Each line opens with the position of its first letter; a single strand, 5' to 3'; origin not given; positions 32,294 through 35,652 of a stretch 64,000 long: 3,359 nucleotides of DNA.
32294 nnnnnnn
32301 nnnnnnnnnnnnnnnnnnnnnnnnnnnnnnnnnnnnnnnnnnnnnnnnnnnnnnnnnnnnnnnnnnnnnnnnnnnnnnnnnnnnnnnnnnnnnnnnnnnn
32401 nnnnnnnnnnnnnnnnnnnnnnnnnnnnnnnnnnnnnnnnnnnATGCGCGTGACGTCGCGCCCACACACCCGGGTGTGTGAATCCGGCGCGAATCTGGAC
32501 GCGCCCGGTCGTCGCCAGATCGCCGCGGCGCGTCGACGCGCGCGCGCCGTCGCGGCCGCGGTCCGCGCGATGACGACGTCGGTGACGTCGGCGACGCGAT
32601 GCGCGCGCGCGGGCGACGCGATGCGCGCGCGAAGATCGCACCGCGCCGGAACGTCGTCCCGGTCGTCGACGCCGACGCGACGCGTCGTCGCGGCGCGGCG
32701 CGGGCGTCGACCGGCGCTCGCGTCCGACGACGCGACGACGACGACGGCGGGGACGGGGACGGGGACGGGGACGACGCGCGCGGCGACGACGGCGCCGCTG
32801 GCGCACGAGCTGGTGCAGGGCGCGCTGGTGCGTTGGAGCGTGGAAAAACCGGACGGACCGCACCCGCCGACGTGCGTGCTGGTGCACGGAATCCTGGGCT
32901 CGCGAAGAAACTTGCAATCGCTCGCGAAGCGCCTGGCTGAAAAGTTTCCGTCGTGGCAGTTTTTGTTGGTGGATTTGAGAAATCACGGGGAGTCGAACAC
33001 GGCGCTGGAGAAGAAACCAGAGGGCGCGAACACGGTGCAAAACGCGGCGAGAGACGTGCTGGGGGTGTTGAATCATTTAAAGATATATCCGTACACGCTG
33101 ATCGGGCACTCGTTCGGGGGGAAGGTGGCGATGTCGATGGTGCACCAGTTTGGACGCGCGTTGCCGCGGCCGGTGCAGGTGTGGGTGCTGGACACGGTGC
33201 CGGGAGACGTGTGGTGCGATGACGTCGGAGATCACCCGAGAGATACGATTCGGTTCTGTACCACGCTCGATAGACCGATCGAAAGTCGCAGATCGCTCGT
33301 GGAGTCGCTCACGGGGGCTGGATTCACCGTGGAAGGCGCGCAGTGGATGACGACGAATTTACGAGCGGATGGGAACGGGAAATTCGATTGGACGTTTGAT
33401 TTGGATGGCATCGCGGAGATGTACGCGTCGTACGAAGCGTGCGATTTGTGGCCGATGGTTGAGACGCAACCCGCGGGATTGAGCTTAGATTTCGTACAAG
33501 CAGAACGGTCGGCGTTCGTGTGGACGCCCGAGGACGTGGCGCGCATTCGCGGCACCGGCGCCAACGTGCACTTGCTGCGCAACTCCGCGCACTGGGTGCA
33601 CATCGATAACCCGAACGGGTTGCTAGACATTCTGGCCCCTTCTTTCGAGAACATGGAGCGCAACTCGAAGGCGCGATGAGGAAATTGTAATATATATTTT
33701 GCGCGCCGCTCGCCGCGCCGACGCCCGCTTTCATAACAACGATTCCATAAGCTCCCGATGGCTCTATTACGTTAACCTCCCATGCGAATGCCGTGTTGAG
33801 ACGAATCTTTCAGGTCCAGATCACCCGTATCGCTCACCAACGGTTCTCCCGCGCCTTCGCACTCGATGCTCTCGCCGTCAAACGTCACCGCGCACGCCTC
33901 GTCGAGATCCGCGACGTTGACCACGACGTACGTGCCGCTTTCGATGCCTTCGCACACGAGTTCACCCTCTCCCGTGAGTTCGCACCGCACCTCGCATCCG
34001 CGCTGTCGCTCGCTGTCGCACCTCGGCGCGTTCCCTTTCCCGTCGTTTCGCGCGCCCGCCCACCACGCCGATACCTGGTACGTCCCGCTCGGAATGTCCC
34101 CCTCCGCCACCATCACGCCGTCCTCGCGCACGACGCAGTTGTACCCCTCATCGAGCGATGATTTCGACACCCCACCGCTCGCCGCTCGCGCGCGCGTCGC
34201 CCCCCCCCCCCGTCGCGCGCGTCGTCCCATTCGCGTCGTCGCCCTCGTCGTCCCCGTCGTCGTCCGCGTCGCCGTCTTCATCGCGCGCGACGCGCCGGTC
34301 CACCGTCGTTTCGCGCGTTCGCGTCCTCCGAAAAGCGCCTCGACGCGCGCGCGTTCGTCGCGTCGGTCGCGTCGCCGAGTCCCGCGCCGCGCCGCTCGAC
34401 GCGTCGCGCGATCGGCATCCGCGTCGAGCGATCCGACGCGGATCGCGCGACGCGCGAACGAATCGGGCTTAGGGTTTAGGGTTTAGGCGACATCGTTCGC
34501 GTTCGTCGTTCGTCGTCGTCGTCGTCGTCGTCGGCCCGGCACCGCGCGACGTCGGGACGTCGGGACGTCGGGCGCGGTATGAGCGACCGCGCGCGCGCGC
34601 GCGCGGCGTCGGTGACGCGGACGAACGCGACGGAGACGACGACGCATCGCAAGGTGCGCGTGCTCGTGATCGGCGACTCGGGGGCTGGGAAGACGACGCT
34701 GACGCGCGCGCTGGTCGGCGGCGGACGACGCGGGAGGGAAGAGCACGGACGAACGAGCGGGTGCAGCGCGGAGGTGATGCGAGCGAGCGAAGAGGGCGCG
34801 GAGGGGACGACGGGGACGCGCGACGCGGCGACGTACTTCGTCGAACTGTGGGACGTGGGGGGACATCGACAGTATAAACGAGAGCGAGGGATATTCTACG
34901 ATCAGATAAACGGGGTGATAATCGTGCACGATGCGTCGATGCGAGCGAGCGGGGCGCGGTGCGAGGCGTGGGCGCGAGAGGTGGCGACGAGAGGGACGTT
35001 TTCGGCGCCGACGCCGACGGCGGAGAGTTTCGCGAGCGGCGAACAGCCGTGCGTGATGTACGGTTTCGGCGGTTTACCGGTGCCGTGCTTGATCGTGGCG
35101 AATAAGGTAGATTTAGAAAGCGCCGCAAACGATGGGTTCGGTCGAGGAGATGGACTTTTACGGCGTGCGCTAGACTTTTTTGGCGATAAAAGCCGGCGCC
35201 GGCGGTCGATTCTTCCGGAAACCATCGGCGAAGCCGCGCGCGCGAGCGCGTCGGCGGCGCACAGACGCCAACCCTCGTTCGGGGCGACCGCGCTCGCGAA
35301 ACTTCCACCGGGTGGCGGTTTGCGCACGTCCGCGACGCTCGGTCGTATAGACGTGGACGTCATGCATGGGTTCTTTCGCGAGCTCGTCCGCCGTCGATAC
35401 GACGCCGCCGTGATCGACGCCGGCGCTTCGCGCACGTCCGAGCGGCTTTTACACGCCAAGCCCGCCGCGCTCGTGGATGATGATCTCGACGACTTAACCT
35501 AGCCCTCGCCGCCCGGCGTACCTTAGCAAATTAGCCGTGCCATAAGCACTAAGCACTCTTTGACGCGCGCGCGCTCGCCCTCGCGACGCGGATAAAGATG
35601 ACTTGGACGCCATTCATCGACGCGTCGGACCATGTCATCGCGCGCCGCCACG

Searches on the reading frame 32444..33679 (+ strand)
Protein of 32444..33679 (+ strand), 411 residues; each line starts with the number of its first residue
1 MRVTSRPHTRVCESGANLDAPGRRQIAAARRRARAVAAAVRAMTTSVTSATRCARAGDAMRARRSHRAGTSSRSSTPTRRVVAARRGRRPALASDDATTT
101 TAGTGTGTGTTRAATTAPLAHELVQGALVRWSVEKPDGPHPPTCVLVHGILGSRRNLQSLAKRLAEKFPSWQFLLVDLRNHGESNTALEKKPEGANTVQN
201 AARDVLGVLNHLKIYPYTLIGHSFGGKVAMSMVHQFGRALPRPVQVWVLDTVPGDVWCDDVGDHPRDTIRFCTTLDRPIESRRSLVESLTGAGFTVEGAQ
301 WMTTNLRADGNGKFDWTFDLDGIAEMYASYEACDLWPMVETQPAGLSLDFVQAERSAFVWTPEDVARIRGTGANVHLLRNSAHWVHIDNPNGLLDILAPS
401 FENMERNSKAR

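Call 27: search_protein_families(library=pfam, max_evalue=0.01, proteins=[window:32444-33679:+])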
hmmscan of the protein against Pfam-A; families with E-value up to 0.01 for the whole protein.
window:32444-33679:+ (411 aa): 7 families
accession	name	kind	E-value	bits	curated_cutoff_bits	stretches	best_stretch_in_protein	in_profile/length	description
PF00561.26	Abhydrolase_1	-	3.2e-14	53.6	25.8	1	145-251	4-101/245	alpha/beta hydrolase fold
PF12697.13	Abhydrolase_6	-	1.1e-13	52.9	26.3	1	145-392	2-213/217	Alpha/beta hydrolase family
PF00975.26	Thioesterase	-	1.4e-08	35.7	26.4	1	145-253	4-104/226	Thioesterase domain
PF12146.15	Hydrolase_4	-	8.1e-08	32.3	27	1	143-235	6-96/239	Serine aminopeptidase, S33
PF07819.20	PGAP1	-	0.00013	22.3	24.3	1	144-234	7-110/233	PGAP1-like alpha/beta domain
PF05057.20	DUF676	-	0.00024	21.1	20.3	1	144-235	8-98/217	Putative serine esterase (DUF676)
PF02089.21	Palm_thioest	-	0.0035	17.5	26.8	1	145-237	3-95/254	Palmitoyl protein thioesterase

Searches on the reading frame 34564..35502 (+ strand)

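Call 29: search_protein_families(library=pfam, max_evalue=0.01, proteins=[window:34564-35502:+])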
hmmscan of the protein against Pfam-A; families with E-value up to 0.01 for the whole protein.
window:34564-35502:+ (312 aa): 8 families
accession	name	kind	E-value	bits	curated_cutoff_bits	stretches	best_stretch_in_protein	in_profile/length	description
PF08477.19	Roc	-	4.9e-12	46.6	27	1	32-144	1-106/119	Ras of Complex, Roc, domain of DAPkinase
PF00071.28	Ras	-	4.4e-09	36.6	21.6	1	32-142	1-99/162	Ras family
PF00025.27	Arf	-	2.2e-08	34.2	22.3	1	25-127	9-94/174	ADP-ribosylation factor family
PF00009.33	GTP_EFTU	-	3.9e-07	30.3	26.5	1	31-126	4-104/188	Elongation factor Tu GTP binding domain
PF00005.33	ABC_tran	-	0.0035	18.4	25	1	26-53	7-34/137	ABC transporter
PF13671.12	AAA_33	-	0.006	17.3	27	0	33-51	2-20/143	AAA domain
PF01926.29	MMR_HSR1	-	0.007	16.9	21.9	0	32-123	1-84/113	50S ribosome-binding GTPase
PF13245.12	AAA_19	-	0.008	16.8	25.1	0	22-126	4-101/134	AAA domain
